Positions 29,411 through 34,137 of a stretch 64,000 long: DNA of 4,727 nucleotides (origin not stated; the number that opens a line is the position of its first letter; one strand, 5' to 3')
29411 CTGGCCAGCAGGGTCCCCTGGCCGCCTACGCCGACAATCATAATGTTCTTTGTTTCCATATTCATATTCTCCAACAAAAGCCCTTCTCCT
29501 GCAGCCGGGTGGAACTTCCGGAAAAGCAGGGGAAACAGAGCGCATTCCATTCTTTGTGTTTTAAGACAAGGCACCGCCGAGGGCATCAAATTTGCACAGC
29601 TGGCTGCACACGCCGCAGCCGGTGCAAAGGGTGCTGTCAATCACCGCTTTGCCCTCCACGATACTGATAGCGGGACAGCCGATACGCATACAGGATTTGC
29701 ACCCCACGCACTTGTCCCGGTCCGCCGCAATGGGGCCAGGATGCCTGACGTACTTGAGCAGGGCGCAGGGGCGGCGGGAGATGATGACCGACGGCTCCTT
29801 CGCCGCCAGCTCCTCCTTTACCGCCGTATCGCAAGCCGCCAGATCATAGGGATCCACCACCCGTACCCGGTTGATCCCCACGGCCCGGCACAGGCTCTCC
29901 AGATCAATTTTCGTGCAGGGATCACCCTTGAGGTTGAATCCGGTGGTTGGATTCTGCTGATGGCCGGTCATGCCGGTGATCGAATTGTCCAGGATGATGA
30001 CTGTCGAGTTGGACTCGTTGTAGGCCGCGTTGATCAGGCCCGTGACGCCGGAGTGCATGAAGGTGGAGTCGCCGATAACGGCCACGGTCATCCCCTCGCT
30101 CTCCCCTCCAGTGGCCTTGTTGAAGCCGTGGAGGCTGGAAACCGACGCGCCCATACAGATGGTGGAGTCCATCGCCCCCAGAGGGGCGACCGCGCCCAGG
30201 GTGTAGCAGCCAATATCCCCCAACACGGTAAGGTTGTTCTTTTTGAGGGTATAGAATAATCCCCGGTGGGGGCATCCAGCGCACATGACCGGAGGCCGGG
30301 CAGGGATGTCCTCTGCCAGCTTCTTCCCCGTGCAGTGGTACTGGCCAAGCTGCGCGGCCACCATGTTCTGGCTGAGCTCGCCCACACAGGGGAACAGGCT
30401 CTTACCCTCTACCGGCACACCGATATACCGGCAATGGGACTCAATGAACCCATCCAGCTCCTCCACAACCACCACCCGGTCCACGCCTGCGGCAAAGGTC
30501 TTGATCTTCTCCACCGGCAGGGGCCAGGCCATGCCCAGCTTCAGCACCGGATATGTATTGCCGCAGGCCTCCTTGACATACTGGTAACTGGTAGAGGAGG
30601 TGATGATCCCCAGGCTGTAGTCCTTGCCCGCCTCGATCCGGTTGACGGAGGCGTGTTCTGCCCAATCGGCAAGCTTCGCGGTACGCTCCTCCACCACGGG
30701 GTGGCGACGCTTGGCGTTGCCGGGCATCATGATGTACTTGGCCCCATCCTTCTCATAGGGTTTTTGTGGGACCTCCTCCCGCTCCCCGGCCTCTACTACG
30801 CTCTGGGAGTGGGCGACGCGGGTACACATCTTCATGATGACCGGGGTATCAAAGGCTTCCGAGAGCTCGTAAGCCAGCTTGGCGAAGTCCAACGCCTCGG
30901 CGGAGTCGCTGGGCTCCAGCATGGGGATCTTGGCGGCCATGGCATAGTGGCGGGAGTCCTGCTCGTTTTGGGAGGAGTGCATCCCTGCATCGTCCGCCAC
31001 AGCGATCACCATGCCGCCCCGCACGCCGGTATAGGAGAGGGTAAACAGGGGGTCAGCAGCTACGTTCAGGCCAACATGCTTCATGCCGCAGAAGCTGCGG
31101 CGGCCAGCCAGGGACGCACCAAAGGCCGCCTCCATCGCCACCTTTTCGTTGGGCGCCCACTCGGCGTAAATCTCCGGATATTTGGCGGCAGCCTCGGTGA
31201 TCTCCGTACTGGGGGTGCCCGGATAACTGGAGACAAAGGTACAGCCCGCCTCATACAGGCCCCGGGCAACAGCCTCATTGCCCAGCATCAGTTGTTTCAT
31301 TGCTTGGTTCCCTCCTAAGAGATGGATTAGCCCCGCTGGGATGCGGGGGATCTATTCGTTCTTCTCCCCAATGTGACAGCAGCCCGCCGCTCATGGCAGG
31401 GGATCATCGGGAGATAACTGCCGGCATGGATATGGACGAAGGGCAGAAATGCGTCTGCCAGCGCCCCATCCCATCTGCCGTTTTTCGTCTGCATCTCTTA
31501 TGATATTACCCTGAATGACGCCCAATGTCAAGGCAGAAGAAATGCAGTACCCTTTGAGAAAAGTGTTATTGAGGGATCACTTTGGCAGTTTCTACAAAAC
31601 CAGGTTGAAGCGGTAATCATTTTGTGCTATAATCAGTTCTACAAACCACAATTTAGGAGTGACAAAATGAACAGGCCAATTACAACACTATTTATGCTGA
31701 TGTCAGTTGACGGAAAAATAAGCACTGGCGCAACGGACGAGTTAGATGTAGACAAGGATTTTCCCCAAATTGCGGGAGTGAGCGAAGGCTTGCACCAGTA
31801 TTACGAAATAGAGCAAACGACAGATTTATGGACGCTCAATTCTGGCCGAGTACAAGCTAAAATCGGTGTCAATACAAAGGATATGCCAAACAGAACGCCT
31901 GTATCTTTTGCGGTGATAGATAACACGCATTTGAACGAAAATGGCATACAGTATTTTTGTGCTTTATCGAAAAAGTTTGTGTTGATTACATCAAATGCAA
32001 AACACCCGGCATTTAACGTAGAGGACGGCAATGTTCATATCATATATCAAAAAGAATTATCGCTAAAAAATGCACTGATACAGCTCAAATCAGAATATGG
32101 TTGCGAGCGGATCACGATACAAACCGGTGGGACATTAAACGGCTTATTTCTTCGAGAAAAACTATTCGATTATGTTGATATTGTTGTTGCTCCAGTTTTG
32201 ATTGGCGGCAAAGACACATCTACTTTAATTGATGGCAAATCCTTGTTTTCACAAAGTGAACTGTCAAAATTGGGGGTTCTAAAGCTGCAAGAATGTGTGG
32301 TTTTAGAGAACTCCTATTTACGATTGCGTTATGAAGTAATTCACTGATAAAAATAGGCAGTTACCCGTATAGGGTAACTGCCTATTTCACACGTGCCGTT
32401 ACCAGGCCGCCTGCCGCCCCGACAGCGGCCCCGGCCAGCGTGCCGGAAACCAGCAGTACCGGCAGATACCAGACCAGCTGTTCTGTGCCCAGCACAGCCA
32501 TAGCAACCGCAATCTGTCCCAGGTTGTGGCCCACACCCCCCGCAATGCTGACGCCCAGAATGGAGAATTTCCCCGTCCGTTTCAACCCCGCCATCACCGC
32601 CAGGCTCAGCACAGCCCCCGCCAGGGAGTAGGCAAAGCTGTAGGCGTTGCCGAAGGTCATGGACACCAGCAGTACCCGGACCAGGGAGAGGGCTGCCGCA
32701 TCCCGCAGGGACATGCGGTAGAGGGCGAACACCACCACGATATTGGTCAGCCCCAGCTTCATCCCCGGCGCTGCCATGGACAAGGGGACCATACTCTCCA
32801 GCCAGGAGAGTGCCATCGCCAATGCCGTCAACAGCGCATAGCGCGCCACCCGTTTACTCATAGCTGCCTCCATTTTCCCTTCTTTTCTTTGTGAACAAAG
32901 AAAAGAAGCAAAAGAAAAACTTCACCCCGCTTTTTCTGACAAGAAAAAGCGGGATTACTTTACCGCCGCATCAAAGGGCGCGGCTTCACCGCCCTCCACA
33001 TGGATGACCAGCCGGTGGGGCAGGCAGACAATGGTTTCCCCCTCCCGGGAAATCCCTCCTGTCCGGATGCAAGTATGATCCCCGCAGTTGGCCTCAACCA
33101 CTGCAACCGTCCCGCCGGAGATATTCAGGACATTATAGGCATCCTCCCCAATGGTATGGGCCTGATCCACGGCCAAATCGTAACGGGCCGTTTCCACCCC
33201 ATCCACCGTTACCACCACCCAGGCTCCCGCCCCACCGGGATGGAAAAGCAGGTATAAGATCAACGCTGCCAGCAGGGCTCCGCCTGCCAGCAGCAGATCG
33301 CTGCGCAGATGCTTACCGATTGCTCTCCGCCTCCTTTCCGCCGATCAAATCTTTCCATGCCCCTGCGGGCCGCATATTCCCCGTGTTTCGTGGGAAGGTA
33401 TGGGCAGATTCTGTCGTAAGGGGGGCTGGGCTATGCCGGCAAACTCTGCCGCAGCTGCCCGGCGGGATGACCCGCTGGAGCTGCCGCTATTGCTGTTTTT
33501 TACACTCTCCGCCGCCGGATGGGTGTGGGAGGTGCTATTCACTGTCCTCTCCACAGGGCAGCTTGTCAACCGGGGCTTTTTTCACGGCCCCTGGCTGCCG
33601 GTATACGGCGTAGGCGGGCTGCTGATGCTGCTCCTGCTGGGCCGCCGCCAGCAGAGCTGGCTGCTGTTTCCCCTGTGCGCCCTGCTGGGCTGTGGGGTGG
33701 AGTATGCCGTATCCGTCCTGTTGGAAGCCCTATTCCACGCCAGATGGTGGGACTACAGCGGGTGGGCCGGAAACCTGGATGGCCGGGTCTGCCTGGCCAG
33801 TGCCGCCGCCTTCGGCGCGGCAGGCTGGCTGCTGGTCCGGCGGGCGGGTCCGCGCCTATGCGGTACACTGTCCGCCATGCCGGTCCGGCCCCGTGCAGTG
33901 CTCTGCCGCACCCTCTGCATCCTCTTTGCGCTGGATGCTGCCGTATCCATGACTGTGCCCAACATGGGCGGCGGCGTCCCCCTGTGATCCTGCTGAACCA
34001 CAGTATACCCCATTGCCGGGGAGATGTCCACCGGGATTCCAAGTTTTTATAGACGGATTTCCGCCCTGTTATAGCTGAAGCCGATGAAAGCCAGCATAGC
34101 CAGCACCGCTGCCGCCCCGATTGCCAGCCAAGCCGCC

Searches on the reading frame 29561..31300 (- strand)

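Call 19: search_protein_families(library=pfam, proteins=[window:29561-31300:-], max_evalue=0.001)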
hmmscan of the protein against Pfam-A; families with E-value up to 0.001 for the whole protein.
window:29561-31300:- (579 aa): 8 families
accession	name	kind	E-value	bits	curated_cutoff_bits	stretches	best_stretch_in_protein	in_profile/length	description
PF02775.26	TPP_enzyme_C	-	3e-21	76.3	21.9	1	362-506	1-149/151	Thiamine pyrophosphate enzyme, C-terminal TPP binding domain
PF01855.24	POR_N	-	2.8e-15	57.1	27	1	14-202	2-202/231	Pyruvate flavodoxin/ferredoxin oxidoreductase, thiamine diP-bdg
PF00037.32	Fer4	-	2.9e-08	33.6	21.1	1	553-574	2-23/24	4Fe-4S binding domain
PF12797.12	Fer4_2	-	7.7e-07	29.1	24.5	0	524-544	3-22/22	4Fe-4S binding domain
PF13237.11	Fer4_10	-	4.2e-06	27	25.5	1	526-569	4-52/53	4Fe-4S dicluster domain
PF12837.12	Fer4_6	-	2.7e-05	24.3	25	0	525-545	3-22/24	4Fe-4S binding domain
PF14697.11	Fer4_21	-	0.00026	21.5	35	0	527-570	4-52/59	4Fe-4S dicluster domain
PF12838.12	Fer4_7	-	0.00065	20.6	27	1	530-573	1-52/52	4Fe-4S dicluster domain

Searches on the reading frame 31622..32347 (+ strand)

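Call 19: search_protein_families(library=pfam, proteins=[window:31622-32347:+], max_evalue=0.001)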
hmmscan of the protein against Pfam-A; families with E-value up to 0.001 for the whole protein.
window:31622-32347:+ (241 aa): 1 family
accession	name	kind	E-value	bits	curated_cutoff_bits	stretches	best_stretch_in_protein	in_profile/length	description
PF01872.23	RibD_C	-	1.7e-15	57.8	24.1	1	22-221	4-190/197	RibD C-terminal domain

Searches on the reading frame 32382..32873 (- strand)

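Call 19: search_protein_families(library=pfam, proteins=[window:32382-32873:-], max_evalue=0.001)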
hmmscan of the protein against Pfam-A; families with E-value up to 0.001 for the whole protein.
window:32382-32873:- (163 aa): 1 family
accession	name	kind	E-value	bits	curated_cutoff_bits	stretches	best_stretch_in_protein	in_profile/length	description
PF07456.16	Hpre_diP_synt_I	-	8.2e-39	133.4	30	1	15-155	1-144/147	Heptaprenyl diphosphate synthase component I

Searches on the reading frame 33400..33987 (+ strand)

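Call 59: search_protein_families(library=pfam, proteins=[window:33400-33987:+], max_evalue=0.0001)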
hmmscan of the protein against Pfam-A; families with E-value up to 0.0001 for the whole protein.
window:33400-33987:+ (195 aa): 1 family
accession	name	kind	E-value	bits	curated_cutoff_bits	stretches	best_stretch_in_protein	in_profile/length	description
PF06541.16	ABC_trans_CmpB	-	1e-41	143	25.9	1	31-184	1-151/151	Putative ABC-transporter type IV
